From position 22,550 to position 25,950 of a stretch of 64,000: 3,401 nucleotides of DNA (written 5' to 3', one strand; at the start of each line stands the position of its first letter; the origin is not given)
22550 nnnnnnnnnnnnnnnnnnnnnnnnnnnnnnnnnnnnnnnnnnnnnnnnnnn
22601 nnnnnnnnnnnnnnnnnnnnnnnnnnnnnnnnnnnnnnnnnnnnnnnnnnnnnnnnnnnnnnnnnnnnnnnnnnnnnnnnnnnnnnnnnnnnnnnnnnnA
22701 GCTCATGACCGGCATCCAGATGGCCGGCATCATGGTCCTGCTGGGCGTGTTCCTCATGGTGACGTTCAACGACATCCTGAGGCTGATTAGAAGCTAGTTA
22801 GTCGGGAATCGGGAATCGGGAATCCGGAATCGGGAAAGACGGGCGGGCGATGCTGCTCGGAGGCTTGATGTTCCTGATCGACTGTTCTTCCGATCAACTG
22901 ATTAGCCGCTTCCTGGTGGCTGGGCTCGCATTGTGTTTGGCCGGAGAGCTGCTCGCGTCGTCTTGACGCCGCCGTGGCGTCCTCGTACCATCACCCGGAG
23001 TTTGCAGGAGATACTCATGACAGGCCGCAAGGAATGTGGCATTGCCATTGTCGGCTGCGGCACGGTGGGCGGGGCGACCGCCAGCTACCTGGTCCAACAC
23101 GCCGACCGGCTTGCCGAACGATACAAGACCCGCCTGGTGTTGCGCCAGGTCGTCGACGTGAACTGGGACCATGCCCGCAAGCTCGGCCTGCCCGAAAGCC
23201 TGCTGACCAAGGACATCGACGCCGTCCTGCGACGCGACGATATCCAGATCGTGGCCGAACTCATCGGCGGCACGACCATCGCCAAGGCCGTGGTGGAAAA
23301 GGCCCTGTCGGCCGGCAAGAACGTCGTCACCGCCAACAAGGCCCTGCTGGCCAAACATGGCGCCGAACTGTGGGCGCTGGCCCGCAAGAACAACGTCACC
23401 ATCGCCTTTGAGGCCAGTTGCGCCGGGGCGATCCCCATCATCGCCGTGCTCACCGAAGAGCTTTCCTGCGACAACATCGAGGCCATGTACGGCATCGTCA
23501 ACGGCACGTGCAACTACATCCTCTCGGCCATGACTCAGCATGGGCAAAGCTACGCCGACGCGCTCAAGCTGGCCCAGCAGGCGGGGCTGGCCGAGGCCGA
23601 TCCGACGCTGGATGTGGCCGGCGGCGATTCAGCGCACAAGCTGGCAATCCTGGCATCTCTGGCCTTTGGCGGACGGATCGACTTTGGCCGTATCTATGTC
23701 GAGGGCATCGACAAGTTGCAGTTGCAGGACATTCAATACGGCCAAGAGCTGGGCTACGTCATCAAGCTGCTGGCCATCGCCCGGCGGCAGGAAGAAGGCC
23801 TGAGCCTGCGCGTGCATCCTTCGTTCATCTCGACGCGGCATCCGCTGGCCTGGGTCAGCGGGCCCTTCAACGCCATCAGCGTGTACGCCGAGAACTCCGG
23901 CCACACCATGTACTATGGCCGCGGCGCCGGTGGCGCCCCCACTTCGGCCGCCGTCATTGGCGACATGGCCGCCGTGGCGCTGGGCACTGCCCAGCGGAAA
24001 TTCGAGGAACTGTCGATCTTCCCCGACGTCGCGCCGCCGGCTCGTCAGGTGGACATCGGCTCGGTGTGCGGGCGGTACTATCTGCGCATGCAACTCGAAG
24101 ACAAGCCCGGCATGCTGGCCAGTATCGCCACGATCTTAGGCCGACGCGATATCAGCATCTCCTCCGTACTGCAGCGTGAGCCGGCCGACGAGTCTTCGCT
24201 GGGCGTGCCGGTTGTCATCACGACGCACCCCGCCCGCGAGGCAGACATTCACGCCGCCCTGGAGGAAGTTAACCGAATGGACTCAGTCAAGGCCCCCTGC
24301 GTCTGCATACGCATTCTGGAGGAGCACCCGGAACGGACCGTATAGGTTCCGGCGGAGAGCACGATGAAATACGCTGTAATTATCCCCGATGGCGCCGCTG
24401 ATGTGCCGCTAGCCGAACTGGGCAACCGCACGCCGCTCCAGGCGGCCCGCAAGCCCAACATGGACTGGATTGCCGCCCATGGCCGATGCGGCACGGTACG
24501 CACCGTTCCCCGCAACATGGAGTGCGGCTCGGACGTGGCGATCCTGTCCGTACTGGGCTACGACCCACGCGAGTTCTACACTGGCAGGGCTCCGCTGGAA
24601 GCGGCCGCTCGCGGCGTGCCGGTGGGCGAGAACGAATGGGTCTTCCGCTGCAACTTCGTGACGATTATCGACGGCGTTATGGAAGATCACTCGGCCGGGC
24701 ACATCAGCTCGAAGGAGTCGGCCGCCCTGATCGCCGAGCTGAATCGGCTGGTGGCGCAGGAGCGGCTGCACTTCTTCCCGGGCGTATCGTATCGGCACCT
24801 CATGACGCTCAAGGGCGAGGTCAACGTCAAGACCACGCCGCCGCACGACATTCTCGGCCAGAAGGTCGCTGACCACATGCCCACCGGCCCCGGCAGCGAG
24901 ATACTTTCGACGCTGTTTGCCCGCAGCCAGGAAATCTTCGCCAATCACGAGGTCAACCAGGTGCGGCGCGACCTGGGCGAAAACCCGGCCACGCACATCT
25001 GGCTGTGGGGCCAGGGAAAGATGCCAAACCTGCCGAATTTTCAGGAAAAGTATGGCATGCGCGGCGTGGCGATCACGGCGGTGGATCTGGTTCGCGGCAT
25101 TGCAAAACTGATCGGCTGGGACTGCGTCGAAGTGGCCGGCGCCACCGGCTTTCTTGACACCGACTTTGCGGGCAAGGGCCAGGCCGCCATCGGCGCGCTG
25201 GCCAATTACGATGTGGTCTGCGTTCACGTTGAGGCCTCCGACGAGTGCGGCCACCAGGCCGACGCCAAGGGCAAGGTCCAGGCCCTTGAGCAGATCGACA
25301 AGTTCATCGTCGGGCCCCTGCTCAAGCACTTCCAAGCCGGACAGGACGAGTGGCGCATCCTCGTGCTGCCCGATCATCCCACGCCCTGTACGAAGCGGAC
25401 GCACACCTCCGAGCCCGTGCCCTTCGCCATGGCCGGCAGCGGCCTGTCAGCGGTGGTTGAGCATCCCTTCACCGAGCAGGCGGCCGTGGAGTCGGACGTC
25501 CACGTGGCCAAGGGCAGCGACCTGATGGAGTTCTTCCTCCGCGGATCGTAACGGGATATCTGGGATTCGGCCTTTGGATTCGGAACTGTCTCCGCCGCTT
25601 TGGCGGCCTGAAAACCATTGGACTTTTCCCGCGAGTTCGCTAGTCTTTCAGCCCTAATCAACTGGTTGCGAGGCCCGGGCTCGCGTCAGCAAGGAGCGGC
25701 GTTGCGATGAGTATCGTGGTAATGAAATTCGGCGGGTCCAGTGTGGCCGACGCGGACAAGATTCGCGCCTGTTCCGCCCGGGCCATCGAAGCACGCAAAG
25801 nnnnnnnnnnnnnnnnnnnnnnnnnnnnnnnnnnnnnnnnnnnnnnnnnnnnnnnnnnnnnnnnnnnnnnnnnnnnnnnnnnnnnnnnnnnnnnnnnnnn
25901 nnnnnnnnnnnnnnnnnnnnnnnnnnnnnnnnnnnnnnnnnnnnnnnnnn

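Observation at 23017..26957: hom - ApgM-like - lysC operon: phosphoglycerate-mutase-family protein in the position of homoserine kinase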

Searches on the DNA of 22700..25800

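Call 54: search_rna_families(source=window, start=22700, end=25800, threshold=evalue, max_evalue=1)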
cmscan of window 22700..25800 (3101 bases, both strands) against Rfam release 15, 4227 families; matches with E-value up to 1: 1.
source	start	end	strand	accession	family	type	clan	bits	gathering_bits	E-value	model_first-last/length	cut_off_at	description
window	23945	24000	+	RF03006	M23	Gene; sRNA;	-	21.1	41.2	0.8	1-53/53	no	M23 RNA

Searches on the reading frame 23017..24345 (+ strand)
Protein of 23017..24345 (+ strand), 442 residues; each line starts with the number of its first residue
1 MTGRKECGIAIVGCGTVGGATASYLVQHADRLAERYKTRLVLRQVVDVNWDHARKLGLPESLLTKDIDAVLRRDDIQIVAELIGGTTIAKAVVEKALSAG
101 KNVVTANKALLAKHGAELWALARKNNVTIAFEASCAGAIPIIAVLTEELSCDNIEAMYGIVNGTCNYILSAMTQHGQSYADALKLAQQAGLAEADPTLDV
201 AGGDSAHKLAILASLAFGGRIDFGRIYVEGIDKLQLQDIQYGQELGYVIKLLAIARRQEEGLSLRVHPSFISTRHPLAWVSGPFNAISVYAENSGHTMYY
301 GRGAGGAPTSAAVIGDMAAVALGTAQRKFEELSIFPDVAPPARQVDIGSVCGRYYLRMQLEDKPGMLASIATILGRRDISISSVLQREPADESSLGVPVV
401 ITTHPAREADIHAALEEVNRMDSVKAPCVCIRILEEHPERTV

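Call 3: search_protein_families(library=ncbifam, proteins=[window:23017-24345:+])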
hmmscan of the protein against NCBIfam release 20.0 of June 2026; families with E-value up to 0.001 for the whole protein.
window:23017-24345:+ (442 aa): 9 families
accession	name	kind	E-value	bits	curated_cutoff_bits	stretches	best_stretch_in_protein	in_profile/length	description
NF004976.0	PRK06349.1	subfamily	3.3e-147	491.1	205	1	5-435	3-428/430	homoserine dehydrogenase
NF004912.0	PRK06270.1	equivalog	1e-69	235.6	373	1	85-321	104-337/343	homoserine dehydrogenase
NF006235.0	PRK08374.1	equivalog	5.2e-45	154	451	1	89-323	104-331/336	homoserine dehydrogenase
NF005290.0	PRK06813.1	equivalog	8e-38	130.3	286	1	89-316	104-332/346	homoserine dehydrogenase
NF005002.0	PRK06392.1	equivalog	3.7e-26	91.8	296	1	90-235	102-246/329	homoserine dehydrogenase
NF006959.0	PRK09436.1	equivalog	8.4e-19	67.1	726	1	7-229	466-702/819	bifunctional aspartate kinase/homoserine dehydrogenase I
NF007003.0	PRK09466.1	subfamily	3.6e-13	48.8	582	1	4-233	456-700/810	bifunctional aspartate kinase/homoserine dehydrogenase II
NF006352.0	PRK08577.1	equivalog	0.00029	20.9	140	1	355-425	58-127/136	hypothetical protein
NF009830.0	PRK13304.1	equivalog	0.0008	18.9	267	0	9-133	4-120/265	aspartate dehydrogenase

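Call 4: search_protein_families(library=pfam, proteins=[window:23017-24345:+])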
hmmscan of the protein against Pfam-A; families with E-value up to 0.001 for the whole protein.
window:23017-24345:+ (442 aa): 4 families
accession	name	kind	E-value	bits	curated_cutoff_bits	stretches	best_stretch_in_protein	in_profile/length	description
PF00742.24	Homoserine_dh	-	5.8e-60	202.5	22.9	1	140-317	1-172/173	Homoserine dehydrogenase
PF03447.22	NAD_binding_3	-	1.2e-18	68.3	24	1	13-132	1-116/116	Homoserine dehydrogenase, NAD binding domain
PF01842.31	ACT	-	1.9e-10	40.8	27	1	354-420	1-63/66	ACT domain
PF22629.2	ACT_AHAS_ss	-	0.00044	20.8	27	0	356-424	1-65/67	AHAS small subunit-like ACT domain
